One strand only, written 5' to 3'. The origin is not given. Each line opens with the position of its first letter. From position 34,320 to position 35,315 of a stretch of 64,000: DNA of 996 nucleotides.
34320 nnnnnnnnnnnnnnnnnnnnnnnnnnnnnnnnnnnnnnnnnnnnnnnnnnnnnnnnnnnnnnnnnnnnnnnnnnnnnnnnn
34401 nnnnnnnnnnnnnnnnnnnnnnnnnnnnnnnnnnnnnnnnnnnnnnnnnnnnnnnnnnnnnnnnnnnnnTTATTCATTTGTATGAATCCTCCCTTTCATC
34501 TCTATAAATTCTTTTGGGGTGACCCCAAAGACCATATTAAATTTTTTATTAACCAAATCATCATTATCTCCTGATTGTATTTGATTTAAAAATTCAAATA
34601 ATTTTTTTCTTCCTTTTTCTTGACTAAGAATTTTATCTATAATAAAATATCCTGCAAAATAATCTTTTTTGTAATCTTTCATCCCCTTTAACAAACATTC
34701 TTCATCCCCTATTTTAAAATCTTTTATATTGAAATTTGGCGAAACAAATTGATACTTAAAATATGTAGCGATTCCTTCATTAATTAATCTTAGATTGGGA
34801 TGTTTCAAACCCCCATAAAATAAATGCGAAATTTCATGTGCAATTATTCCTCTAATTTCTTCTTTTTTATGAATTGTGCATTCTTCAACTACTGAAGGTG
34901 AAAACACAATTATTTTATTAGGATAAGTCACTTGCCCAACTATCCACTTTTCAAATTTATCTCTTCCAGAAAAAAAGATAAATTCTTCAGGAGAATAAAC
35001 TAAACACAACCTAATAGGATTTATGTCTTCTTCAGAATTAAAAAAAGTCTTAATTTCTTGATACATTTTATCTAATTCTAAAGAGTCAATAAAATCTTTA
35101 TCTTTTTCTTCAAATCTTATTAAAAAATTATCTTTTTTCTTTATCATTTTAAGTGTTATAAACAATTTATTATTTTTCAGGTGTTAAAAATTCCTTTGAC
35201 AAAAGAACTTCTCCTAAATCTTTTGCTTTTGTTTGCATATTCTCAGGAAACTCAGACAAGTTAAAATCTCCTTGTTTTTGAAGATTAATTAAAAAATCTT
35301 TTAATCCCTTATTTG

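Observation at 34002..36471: Candidate RiPP cluster 2: rSAM/SPASM - HExxH peptidase - Cys/Asp-rich precursor - second Cys-rich small ORF in a GC-rich island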

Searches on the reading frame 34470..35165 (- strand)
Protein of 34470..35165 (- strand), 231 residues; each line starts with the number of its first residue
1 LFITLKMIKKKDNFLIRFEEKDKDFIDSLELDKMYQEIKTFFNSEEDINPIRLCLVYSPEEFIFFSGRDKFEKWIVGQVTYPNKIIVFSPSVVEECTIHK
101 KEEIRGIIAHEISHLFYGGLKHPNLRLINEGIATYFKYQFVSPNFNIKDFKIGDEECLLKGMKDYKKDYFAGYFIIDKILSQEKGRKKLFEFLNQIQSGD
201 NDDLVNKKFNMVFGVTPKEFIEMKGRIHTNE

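Call 8: search_protein_families(library=pfam, proteins=[window:34470-35165:-], max_evalue=0.1)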
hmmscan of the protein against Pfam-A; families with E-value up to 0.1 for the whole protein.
window:34470-35165:- (231 aa): 5 families
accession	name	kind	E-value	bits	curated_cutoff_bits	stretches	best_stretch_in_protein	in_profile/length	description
PF01433.26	Peptidase_M1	-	7e-05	23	27.7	1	77-146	43-112/218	Peptidase family M1 domain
PF04450.18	BSP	-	0.00011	22.5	23.8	1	79-138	75-136/207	Peptidase of plants and bacteria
PF10026.15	DUF2268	-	0.00028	20.9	23.6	1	68-140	34-108/195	Predicted Zn-dependent protease (DUF2268)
PF01435.24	Peptidase_M48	-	0.0033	17.7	20.3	1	81-116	44-77/186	Peptidase family M48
PF10263.15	SprT-like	-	0.024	14.9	25.6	1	76-116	33-73/108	SprT-like family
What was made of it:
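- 34470..35165 (-): Type A stand-alone minimal gluzincin-type (HExxH...NEG) metallopeptidase, the putative leader peptidase. The likely start is the ATG at 35147, giving 225 aa. Sub-threshold Pfam hits: Peptidase_M1 23.0 vs 27.7, BSP, DUF2268 (call 8).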

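Call 9: search_protein_families(library=ncbifam, proteins=[window:34470-35165:-], max_evalue=0.1)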
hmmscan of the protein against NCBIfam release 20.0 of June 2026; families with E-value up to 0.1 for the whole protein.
window:34470-35165:- (231 aa): 2 families
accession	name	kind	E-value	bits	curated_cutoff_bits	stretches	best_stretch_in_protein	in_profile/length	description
NF004839.0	PRK06189.1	equivalog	0.035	12.7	631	1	80-166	88-174/451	allantoinase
TIGR03296.1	M6dom_TIGR03296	domain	0.083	12.8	110.8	0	71-116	132-178/286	M6 family metalloprotease domain-containing protein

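Call 27: find_homologous_proteins(query=window:34470-35147:-, max_evalue=0.001)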
Query window:34470-35147:- (225 aa): 10 proteins with E <= 0.001 among 170 candidates.
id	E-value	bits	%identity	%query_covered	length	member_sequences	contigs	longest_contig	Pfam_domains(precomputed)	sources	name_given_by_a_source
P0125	6.2e-146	502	100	100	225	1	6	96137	-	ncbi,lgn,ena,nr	ncbi:hypothetical protein KAJ87_00205 [Candidatus Pacearchaeota archaeon]|nr:hypothetical protein [C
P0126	1.2e-119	416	83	97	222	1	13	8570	-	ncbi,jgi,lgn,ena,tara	jgi:predicted Zn-dependent protease with MMP-like domain|tara:strand:+ start:1095 stop:1763 length:6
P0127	2.3e-107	376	77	97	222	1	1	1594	-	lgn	-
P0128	4.7e-107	375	77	100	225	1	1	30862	-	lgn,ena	-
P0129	1.5e-104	367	76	97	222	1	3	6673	-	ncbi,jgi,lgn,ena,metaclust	metaclust:\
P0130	3.4e-88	313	66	95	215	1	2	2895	-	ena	-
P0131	6.6e-48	181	44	97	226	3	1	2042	-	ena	-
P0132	1.9e-46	177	45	100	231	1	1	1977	PF04450.19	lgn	-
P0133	2.7e-42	163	42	97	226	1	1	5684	-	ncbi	-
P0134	2.3e-40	157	42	97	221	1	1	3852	-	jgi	-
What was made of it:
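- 34470..35165 (-): Annotated as KAJ87_00205, 225 aa (call 27).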

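Call 43: predict_structure(alignment_id=A4)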
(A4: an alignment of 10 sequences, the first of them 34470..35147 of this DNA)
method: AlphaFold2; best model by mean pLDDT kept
length: 225 residues; sequences in the alignment: 10
mean_pLDDT: 81.5   pTM: 0.83
mean pLDDT of the five models: 81.5, 52.3, 47.8, 45.2, 42.8
residues with pLDDT >= 90: 84; 70-90: 96; 50-70: 28; < 50: 17
segments of 3 or more residues with pLDDT < 50: 153-159, 219-225
pLDDT, mean of each block of 10 residues (from residue 1): 95 95 95 87 93 93 85 90 91 88 93 66 87 79 54 49 74 84 87 82 89 62 31
secondary structure, 60 per line:
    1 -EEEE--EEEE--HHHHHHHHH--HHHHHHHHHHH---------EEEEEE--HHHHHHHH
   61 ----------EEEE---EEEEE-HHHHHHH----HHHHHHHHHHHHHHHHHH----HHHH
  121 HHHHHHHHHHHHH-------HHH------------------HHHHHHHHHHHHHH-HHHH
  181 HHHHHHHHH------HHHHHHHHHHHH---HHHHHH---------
elements in order: E2-5 E8-11 H14-22 H25-35 E45-50 H53-60 E71-74 E78-82 H84-90 H95-112 H117-133 H162-175 H177-189 H196-207 H211-216
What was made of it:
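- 34470..35165 (-): Best AF2 model pLDDT 81.5 (call 43).
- On Gluzincin (MA clan) metallopeptidase: This rests on one good model out of five (call 43).
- Four of the five peptidase structure models were poor (call 43).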

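Call 45: fold_search(model_id=the predicted structure, library=pdb)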
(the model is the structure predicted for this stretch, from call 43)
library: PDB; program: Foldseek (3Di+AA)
matches with E <= 10: 212; with E <= 0.001: 15
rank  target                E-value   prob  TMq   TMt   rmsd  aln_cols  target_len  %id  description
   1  4ar8_A                1.7e-04  1.00  0.53  0.34   6.0       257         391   14  Crystal structure of the peptidase domain of collagenase T from Clostridium tetani complexed with the peptidic inhibit (released 2013-06-05)
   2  8cgw_B                2.1e-04  1.00  0.55  0.18   6.2       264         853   16  Insulin-regulated aminopeptidase (IRAP) in complex with an allosteric benzopyran-based inhibitor (released 2024-01-31)
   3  4ar8_B                2.8e-04  1.00  0.53  0.34   6.0       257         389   14  Crystal structure of the peptidase domain of collagenase T from Clostridium tetani complexed with the peptidic inhibit (released 2013-06-05)
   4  7zoc                  3.5e-04  1.00  0.51  0.33   7.3       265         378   16  Crystal structure of the peptidase domain of collagenase H from Clostridium histolyticum in complex with N-aryl-2-alkylm (released 2023-05-10)
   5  8p0i_B                3.7e-04  1.00  0.53  0.17   6.1       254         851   14  Crystal structure of the open conformation of insulin-regulated aminopeptidase in complex with a small-MW inhibitor (released 2024-09-04)
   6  4p8q_A                4.6e-04  1.00  0.53  0.17   6.0       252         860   16  Crystal Structure of Human Insulin Regulated Aminopeptidase with Alanine in Active Site (released 2014-12-03)
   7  4pj6_B                4.9e-04  1.00  0.55  0.18   6.4       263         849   16  Crystal Structure of Human Insulin Regulated Aminopeptidase with Lysine in Active Site (released 2014-12-03)
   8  8cgw_A                5.1e-04  1.00  0.54  0.18   6.0       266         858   15  Insulin-regulated aminopeptidase (IRAP) in complex with an allosteric benzopyran-based inhibitor (released 2024-01-31)
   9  7zbv                  6.0e-04  1.00  0.59  0.38   5.7       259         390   16  Crystal structure of the peptidase domain of collagenase G from Clostridium histolyticum in complex with a diphosphonate (released 2022-11-09)
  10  3qnf_A                6.0e-04  1.00  0.53  0.21   6.1       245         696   12  Crystal structure of the open state of human endoplasmic reticulum aminopeptidase 1 ERAP1 (released 2011-02-23)
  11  3qnf_B                7.1e-04  1.00  0.53  0.18   6.4       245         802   14  Crystal structure of the open state of human endoplasmic reticulum aminopeptidase 1 ERAP1 (released 2011-02-23)
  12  6ydx_A                7.1e-04  1.00  0.54  0.18   6.4       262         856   16  Insulin-regulated aminopeptidase complexed with a macrocyclic peptidic inhibitor (released 2020-07-22)
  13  3qnf_C                7.5e-04  1.00  0.56  0.19   5.4       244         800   11  Crystal structure of the open state of human endoplasmic reticulum aminopeptidase 1 ERAP1 (released 2011-02-23)
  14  5mj6_A                7.5e-04  1.00  0.53  0.17   6.4       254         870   16  Ligand-induced conformational change of Insulin-regulated aminopeptidase: insights on catalytic mechanism and active s (released 2017-04-05)
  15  4z7i_B                8.4e-04  1.00  0.52  0.17   6.3       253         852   15  Crystal structure of insulin regulated aminopeptidase in complex with ligand (released 2015-08-26)
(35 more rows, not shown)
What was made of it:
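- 34470..35165 (-): Foldseek hits are M9 collagenase and M1 aminopeptidase catalytic domains, E 1.7e-4, TM about 0.53 (call 45).
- On Gluzincin (MA clan) metallopeptidase: Foldseek hits M9 and M1 catalytic domains at E 1.7e-4 to 1e-3, TM about 0.53 (call 45).
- Closest known: M1-family RiPP leader peptidases. Same: The modelled fold matches M1 and M9 catalytic domains; EryP appears among the hits (call 45).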

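Call 82: search_protein_representatives(alignment_id=A4)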
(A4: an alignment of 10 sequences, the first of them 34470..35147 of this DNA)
Query: 10 sequences, 223 profile positions. Proteins with E-value up to 0.001 (for the whole library): 421; up to 1e-10: 126; up to 1e-30: 22. The best 150 are listed.
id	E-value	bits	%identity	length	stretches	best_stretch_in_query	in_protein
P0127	9.3e-111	385.2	-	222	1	1-221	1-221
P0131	1.2e-86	306.3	-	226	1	1-223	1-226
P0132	8.7e-85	300.3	-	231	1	1-222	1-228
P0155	5.5e-72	258.4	-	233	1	1-222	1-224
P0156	2.4e-68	246.5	-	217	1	1-221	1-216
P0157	1.1e-67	244.4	-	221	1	1-221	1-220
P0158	4.0e-63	229.4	-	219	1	1-221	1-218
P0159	6.9e-58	212.3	-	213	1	9-221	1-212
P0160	2.8e-54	200.5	-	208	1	1-214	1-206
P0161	1.7e-53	198.0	-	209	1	1-211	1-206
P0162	5.2e-50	186.6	-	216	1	1-222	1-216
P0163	7.8e-50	186.0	-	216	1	1-207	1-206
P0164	3.1e-47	177.5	-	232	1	1-216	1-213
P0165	1.2e-42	162.5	-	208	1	1-213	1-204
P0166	5.1e-42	160.4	-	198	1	27-222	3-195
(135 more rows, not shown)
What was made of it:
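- Closest known: M1-family RiPP leader peptidases. Different: It forms its own family of about 420 representatives (call 82).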
